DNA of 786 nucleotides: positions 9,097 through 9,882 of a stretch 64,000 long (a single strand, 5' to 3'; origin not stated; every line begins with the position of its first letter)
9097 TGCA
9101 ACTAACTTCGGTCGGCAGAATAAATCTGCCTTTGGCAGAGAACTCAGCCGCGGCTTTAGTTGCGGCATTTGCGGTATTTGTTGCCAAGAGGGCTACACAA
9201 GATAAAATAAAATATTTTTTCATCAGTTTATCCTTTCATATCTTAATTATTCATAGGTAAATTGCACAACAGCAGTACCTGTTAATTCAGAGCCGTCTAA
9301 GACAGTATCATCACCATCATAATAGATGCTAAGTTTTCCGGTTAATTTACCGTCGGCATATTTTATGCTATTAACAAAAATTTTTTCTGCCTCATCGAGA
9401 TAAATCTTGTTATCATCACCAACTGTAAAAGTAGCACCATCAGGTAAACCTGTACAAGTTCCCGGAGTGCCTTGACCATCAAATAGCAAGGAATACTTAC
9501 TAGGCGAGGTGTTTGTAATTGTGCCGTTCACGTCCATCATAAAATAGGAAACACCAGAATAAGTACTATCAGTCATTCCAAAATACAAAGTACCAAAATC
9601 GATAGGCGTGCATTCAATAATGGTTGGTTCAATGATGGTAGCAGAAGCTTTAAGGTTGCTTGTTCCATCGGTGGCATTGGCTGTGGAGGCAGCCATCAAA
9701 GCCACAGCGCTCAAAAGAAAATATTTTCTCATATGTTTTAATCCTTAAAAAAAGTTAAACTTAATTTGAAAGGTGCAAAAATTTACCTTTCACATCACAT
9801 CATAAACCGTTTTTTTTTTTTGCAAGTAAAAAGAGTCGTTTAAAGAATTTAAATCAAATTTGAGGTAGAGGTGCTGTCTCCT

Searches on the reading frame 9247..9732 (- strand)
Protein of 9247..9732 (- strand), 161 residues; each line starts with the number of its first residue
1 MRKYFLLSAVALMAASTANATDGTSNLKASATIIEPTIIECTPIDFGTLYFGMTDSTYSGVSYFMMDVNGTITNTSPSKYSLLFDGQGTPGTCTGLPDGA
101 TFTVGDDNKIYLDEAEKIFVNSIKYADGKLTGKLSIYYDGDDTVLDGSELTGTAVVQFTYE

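Call 8: search_protein_families(library=pfam, proteins=[window:9247-9732:-], max_evalue=0.01)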
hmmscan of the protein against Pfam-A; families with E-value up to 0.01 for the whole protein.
window:9247-9732:- (161 aa): 0 families

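Call 9: find_encoding_contigs(protein=window:9247-9732:-, flank=10000, max_places=10)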
Protein window:9247-9732:- (161 aa): 5 contigs read that carry it; 4 places shown.
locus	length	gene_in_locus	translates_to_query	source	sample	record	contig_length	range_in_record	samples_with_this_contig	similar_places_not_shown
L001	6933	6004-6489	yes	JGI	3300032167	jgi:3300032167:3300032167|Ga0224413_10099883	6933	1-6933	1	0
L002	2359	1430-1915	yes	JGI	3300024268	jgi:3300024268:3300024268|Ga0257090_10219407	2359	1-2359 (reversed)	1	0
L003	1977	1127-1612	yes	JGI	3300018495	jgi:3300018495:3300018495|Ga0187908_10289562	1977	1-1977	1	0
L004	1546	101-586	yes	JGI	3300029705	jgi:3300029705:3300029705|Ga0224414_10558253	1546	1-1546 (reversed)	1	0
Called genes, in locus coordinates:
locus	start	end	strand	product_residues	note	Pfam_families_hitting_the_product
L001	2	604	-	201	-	?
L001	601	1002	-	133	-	PF00383:dCMP_cyt_deam_1, PF08211:dCMP_cyt_deam_2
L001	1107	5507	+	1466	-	PF05170:AsmA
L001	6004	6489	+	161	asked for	-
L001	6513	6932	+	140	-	?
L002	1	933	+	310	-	?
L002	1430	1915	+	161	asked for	-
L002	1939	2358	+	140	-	?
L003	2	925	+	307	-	?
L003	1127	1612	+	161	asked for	-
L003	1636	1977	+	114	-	?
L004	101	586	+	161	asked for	-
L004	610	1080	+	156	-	-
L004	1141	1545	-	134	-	?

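Call 26: find_homologous_proteins(query=A3, max_evalue=0.00001)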
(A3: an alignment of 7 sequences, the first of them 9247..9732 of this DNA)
Query A3 (7 sequences) (161 aa, profile of the alignment): 193 proteins with E <= 0.00001 among 3969 candidates; the best 120 are listed.
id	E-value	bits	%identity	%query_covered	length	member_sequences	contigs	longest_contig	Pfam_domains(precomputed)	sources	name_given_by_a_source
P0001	8.9e-53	197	57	30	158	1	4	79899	-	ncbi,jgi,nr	ncbi:MAG: hypothetical protein E7016_02055 [Alphaproteobacteria bacterium]|nr:hypothetical protein [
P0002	3.2e-50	188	55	30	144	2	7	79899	-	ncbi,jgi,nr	ncbi:MAG: hypothetical protein E7016_02045 [Alphaproteobacteria bacterium]|nr:hypothetical protein [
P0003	7.1e-47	177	100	100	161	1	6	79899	-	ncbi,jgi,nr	ncbi:MAG: hypothetical protein E7016_01870 [Alphaproteobacteria bacterium]|nr:hypothetical protein [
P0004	2.4e-45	172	36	20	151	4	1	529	PF14352.12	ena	-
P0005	4.5e-42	162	55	30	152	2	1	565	-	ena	-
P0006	1.1e-41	160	59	30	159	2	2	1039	PF14352.12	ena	-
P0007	1.1e-41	160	55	30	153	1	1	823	PF14352.12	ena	-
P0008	4.1e-41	159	53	30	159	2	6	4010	PF14352.12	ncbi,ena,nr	ncbi:MAG: DUF4402 domain-containing protein [Alphaproteobacteria bacterium]|nr:DUF4402 domain-contai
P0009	1.5e-40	157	59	30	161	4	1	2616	PF14352.12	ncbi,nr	ncbi:MAG: DUF4402 domain-containing protein [Alphaproteobacteria bacterium]|nr:DUF4402 domain-contai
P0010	1.9e-40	157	57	30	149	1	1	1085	-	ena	-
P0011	1.1e-39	154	55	30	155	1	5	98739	-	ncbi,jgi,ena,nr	ncbi:MAG: hypothetical protein E7016_00900 [Alphaproteobacteria bacterium]|nr:hypothetical protein [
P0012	2.4e-39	153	49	30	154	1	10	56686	-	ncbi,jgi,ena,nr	ncbi:MAG: hypothetical protein E7016_02660 [Alphaproteobacteria bacterium]|nr:hypothetical protein [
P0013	3.3e-39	152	51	35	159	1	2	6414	PF14352.12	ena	-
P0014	3.4e-39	152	53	30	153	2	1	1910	PF14352.12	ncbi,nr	ncbi:MAG: DUF4402 domain-containing protein [Alphaproteobacteria bacterium]|nr:DUF4402 domain-contai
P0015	1.2e-38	151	57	30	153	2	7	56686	-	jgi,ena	-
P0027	9.7e-37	144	48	35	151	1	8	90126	-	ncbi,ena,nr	ncbi:MAG: DUF4402 domain-containing protein [Alphaproteobacteria bacterium]|nr:DUF4402 domain-contai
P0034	3.1e-36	143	61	30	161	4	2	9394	-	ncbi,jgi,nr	ncbi:MAG: hypothetical protein E7016_07340 [Alphaproteobacteria bacterium]|nr:hypothetical protein [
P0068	3.4e-34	136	46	46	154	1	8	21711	-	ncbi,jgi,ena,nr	ncbi:MAG: hypothetical protein E7016_07465 [Alphaproteobacteria bacterium]|nr:hypothetical protein [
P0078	4.3e-33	133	67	100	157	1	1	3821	-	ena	-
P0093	9.0e-32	128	57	30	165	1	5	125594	PF14352.12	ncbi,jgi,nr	ncbi:MAG: DUF4402 domain-containing protein [Alphaproteobacteria bacterium]|nr:DUF4402 domain-contai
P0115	1.5e-29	121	60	99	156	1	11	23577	-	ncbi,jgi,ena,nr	ncbi:MAG: hypothetical protein E7016_06035 [Alphaproteobacteria bacterium]|nr:hypothetical protein [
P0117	2.2e-29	121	57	26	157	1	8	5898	-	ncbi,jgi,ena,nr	ncbi:MAG: hypothetical protein E7016_07645 [Alphaproteobacteria bacterium]|nr:hypothetical protein [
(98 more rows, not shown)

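Call 27: find_encoding_contigs(protein=P0011, flank=10000, max_places=10)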
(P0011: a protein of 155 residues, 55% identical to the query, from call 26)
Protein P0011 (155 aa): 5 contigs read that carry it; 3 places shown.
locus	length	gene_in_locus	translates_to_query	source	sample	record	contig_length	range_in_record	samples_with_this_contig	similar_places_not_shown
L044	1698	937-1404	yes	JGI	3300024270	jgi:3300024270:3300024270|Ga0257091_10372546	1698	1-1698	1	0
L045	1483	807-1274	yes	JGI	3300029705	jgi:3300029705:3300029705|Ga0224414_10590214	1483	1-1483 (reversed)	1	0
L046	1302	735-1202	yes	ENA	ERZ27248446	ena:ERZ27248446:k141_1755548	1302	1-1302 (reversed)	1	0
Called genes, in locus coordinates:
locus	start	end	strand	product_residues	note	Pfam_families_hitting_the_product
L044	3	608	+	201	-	?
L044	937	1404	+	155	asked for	-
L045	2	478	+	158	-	?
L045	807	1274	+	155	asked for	-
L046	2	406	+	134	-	?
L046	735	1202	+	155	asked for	-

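Call 28: find_encoding_contigs(protein=P0012, flank=10000, max_places=10)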
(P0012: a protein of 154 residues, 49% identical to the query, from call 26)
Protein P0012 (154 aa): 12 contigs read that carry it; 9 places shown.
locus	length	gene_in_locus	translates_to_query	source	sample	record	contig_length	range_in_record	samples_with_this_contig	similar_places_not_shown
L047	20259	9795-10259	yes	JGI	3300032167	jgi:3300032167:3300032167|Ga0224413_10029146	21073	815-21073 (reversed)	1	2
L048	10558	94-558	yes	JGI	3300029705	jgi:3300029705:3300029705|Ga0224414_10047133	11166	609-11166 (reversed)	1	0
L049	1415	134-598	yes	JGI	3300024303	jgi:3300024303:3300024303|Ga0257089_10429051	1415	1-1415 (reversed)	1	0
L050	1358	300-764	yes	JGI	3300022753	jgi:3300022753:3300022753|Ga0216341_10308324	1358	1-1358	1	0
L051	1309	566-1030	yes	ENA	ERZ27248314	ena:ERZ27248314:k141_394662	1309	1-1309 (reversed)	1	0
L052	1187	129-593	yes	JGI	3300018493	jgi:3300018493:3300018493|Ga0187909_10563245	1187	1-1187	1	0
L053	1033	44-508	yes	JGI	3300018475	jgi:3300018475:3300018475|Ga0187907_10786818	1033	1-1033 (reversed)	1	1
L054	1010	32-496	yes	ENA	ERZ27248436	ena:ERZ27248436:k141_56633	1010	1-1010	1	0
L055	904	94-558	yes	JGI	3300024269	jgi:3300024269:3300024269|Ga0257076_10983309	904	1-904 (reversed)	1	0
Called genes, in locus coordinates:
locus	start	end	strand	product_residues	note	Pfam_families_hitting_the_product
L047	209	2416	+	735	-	PF01590:GAF (weak), PF13185:GAF_2, PF13492:GAF_3 (faint), PF05524:PEP-utilisers_N, PF00391:PEP-utilizers, PF02896:PEP-utilizers_C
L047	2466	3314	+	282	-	PF13413:HTH_25, PF13464:RodZ_C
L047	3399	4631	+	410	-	PF01409:tRNA-synt_2d (faint), PF13393:tRNA-synt_His, PF00152:tRNA-synt_2 (faint), PF00587:tRNA-synt_2b, PF03129:HGTP_anticodon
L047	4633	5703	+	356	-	PF03462:PCRF, PF00472:RF-1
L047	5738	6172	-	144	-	-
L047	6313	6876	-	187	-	PF07081:DUF1349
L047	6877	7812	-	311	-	PF00226:DnaJ, PF01556:DnaJ_C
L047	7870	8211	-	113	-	-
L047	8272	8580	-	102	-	-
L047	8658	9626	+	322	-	PF06258:Mito_fiss_Elm1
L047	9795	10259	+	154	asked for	-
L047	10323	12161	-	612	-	PF02518:HATPase_c (weak), PF13589:HATPase_c_3, PF00183:HSP90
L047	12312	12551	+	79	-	PF00037:Fer4 (weak), PF12797:Fer4_2 (faint), PF12837:Fer4_6 (weak), PF13237:Fer4_10 (weak), PF14697:Fer4_21 (faint), PF12838:Fer4_7 (weak), PF13187:Fer4_9 (weak), PF00037:Fer4 (weak), +2 more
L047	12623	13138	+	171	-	PF05656:DUF805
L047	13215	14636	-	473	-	-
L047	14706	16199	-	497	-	PF07719:TPR_2 (faint), PF12895:ANAPC3 (faint), PF00515:TPR_1 (faint), PF13181:TPR_8 (faint), PF13374:TPR_10 (faint), PF17874:TPR_MalT (faint), PF13424:TPR_12 (weak)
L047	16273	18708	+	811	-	PF20437:LonC_helical, PF13654:AAA_32, PF20436:LonB_AAA-LID, PF05362:Lon_C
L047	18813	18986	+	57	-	-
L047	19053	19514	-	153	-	-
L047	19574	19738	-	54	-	-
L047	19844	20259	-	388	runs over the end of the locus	-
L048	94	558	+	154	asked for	-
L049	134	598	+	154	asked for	-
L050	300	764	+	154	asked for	-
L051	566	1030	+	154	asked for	-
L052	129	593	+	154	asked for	-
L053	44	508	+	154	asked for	-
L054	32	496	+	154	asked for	-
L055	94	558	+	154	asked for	-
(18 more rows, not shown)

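Call 29: find_encoding_contigs(protein=P0093, flank=10000, max_places=10)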
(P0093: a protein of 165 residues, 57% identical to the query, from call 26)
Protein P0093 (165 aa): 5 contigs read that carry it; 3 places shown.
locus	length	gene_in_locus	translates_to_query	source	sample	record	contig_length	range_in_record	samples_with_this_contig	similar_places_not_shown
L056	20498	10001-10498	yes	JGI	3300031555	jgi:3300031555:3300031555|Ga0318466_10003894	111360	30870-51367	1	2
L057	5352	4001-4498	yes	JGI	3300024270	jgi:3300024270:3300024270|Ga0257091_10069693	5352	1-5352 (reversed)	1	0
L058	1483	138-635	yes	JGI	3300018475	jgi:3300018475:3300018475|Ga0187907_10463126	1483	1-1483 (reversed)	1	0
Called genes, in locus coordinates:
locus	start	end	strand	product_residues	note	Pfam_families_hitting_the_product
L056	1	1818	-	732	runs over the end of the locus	PF22019:GlgB_N, PF02922:CBM_48, PF00128:Alpha-amylase (weak), PF02806:Alpha-amylase_C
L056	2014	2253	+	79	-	PF11154:DUF2934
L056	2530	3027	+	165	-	-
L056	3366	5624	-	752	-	PF13491:FtsK_4TM, PF17854:FtsK_alpha, PF01580:FtsK_SpoIIIE, PF09397:FtsK_gamma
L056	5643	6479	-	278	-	PF00535:Glycos_transf_2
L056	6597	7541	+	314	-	PF00698:Acyl_transf_1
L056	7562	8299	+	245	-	PF00106:adh_short, PF08659:KR, PF13460:NAD_binding_10 (faint), PF13561:adh_short_C2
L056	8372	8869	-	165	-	-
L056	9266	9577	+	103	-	-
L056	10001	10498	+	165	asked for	PF14352:DUF4402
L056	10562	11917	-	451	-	PF00512:HisKA, PF02518:HATPase_c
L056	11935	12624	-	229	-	PF00072:Response_reg, PF00486:Trans_reg_C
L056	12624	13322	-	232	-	PF01066:CDP-OH_P_transf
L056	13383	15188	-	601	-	PF01541:GIY-YIG, PF27096:UvrC_M, PF02151:UVR, PF22920:UvrC_RNaseH, PF08459:UvrC_RNaseH_dom, PF12826:HHH_2 (faint), PF14520:HHH_5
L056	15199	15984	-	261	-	PF02535:Zip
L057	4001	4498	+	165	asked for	PF14352:DUF4402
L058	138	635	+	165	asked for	PF14352:DUF4402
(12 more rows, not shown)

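Call 34: find_encoding_contigs(protein=P0078, flank=10000, max_places=10)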
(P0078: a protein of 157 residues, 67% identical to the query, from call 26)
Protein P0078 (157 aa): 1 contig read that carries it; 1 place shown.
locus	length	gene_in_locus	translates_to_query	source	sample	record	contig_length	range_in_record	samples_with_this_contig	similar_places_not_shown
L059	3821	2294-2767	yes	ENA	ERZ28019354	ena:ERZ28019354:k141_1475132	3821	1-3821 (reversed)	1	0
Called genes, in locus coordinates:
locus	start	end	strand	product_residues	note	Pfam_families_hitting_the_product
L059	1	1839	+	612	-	?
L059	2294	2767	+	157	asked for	-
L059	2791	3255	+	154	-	-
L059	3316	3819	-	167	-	?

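Call 35: find_encoding_contigs(protein=P0115, flank=10000, max_places=10)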
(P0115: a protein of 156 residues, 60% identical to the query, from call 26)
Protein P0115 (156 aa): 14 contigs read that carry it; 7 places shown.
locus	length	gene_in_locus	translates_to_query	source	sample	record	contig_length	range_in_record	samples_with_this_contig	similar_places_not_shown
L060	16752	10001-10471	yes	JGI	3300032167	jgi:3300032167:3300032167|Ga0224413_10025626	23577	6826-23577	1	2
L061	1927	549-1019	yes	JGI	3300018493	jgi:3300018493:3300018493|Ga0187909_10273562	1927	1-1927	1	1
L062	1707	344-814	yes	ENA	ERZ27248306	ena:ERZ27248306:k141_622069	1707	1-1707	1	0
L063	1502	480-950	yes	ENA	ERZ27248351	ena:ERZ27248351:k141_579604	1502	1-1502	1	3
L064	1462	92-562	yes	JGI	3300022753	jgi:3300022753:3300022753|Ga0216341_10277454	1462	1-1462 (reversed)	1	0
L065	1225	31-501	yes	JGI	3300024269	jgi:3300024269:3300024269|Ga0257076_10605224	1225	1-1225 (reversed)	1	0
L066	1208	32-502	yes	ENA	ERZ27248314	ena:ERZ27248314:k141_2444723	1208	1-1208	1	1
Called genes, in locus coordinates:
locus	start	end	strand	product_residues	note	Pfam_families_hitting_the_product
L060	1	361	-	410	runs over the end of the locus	-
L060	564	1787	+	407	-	PF13173:AAA_14, PF13635:DUF4143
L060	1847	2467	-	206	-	-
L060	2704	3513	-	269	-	PF02673:BacA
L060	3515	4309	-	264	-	PF01551:Peptidase_M23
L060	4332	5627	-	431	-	PF13742:tRNA_anti_2, PF01336:tRNA_anti-codon, PF02601:Exonuc_VII_L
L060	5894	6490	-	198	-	PF01914:MarC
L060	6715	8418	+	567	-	PF17092:PCB_OB (faint), PF00575:S1, PF13509:S1_2 (faint), PF00575:S1, PF21710:Spt6_S1 (faint), PF00575:S1, PF23459:S1_RRP5 (faint), PF00575:S1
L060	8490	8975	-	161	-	PF14352:DUF4402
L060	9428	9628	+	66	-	-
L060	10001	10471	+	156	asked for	-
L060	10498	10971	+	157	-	-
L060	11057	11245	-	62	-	-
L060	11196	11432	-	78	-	-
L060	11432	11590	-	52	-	-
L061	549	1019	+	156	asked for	-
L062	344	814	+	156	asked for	-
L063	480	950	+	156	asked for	-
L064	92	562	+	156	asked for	-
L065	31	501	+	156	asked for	-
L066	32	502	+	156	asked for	-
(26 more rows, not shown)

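Call 36: find_encoding_contigs(protein=P0034, flank=10000, max_places=10)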
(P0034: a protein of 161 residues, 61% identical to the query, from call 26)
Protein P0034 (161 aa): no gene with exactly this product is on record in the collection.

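Call 49: find_encoding_contigs(protein=P0027, flank=10000, max_places=10)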
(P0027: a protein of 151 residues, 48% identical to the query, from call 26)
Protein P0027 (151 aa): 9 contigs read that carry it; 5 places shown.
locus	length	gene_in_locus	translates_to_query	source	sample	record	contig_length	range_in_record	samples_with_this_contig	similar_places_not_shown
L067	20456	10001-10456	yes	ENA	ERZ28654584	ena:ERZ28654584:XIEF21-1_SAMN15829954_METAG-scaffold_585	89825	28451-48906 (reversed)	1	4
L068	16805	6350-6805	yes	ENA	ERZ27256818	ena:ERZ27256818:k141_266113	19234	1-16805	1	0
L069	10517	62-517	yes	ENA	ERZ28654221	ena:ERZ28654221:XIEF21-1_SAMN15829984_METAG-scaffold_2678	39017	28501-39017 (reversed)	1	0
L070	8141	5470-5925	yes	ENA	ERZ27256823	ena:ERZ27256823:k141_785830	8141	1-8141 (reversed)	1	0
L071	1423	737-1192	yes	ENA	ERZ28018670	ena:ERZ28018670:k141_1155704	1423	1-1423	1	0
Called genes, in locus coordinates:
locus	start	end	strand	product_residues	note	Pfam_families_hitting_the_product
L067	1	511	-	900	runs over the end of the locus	PF04851:ResIII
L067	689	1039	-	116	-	-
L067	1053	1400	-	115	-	-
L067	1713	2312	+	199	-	PF00589:Phage_integrase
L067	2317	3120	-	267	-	-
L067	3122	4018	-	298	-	PF04343:DUF488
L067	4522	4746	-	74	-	-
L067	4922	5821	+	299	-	-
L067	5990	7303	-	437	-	-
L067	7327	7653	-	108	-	-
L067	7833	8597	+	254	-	-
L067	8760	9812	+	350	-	PF01594:AI-2E_transport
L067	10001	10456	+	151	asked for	-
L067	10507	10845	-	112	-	-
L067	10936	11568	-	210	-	PF10908:Tlde1_dom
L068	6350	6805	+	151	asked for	-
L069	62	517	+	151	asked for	-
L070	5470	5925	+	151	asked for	-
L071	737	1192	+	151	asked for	-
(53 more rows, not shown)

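Call 52: find_encoding_contigs(protein=P0117, flank=10000, max_places=10)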
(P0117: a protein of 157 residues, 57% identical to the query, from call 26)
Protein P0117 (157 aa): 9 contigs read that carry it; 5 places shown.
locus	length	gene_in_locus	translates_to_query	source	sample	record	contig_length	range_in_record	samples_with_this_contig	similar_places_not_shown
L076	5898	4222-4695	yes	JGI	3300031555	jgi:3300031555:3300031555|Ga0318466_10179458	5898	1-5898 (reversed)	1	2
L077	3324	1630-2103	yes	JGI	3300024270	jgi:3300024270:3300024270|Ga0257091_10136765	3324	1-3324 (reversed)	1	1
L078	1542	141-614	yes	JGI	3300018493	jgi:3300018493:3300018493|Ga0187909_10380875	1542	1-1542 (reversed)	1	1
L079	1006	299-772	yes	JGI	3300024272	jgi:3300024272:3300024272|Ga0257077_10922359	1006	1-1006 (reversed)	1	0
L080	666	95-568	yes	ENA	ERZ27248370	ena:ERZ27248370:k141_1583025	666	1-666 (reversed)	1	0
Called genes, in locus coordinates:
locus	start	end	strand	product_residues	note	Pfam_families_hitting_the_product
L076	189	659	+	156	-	PF14352:DUF4402 (faint)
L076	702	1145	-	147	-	PF00293:NUDIX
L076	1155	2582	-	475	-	-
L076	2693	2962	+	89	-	PF03083:MtN3_slv (weak), PF04193:PQ-loop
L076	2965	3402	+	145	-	-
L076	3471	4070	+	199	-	PF00881:Nitroreductase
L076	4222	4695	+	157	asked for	-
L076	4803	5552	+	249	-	-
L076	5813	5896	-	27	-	?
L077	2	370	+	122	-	?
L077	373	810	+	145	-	-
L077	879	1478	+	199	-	PF00881:Nitroreductase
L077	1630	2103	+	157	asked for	-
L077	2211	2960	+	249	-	-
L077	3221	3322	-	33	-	?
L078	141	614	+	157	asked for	-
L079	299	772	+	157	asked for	-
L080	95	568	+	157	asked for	-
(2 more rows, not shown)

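Call 53: find_encoding_contigs(protein=P0068, flank=10000, max_places=10)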
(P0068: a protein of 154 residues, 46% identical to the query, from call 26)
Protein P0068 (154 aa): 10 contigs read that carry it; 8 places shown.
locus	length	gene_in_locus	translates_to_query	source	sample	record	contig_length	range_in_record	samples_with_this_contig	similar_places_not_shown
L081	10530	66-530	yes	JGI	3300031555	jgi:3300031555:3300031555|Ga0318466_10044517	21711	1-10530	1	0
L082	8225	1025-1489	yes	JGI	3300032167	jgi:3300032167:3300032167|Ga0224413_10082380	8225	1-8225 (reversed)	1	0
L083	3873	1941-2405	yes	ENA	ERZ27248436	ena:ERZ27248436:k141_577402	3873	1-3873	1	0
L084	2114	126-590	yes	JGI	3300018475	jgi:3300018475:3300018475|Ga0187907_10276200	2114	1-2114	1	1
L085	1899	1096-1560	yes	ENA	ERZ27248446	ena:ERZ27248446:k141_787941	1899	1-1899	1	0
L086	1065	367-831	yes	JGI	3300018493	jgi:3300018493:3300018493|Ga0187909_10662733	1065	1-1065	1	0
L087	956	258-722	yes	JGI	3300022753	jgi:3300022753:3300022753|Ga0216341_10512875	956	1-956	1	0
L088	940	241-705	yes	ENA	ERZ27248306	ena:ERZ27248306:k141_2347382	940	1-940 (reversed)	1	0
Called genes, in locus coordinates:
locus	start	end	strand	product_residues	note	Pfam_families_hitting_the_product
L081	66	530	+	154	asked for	-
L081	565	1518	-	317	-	-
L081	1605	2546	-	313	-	PF01882:DUF58, PF13519:VWA_2 (weak)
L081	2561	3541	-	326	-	PF20030:bpMoxR, PF07726:AAA_3, PF07728:AAA_5, PF17863:AAA_lid_2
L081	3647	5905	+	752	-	PF00580:UvrD-helicase, PF01443:Viral_helicase1 (faint), PF13086:AAA_11 (faint), PF13245:AAA_19, PF13604:AAA_30 (faint), PF13087:AAA_12 (faint), PF13361:UvrD_C, PF13538:UvrD_C_2 (faint)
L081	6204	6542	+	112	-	-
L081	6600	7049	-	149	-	-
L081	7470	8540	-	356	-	PF01171:ATP_bind_3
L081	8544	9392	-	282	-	PF07719:TPR_2 (faint), PF13174:TPR_6 (faint), PF13432:TPR_16 (faint)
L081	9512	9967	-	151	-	PF01381:HTH_3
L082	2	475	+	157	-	?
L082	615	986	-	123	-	-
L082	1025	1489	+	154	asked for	-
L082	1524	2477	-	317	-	-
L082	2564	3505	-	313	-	PF01882:DUF58, PF13519:VWA_2 (weak)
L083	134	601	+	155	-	-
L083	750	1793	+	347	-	PF02661:Fic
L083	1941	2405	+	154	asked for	-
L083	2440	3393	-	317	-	-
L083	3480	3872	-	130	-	?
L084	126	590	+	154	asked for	-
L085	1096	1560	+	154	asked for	-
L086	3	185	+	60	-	?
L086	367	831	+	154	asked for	-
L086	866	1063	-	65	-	?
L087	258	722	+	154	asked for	-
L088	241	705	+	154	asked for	-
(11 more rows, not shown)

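Call 64: search_protein_families(library=pfam, proteins=[L086:3-185:+, L003:2-925:+, L081:6204-6542:+], max_evalue=0.01)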
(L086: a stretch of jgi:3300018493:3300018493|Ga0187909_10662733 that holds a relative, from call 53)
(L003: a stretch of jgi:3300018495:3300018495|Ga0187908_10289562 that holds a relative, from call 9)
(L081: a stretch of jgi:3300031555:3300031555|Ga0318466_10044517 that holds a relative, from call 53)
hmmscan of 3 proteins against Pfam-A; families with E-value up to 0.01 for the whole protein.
L086:3-185:+ (60 aa): 0 families

L003:2-925:+ (307 aa): 3 families
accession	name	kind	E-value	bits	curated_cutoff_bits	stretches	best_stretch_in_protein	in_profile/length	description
PF13155.12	Toprim_2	-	3.5e-07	30.9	22.1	1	2-62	31-88/88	Toprim-like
PF13662.12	Toprim_4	-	3.1e-05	24.5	25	1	11-37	48-74/85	Toprim domain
PF01751.28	Toprim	-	0.0066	17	23.1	0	8-50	51-94/96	Toprim domain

L081:6204-6542:+ (112 aa): 0 families
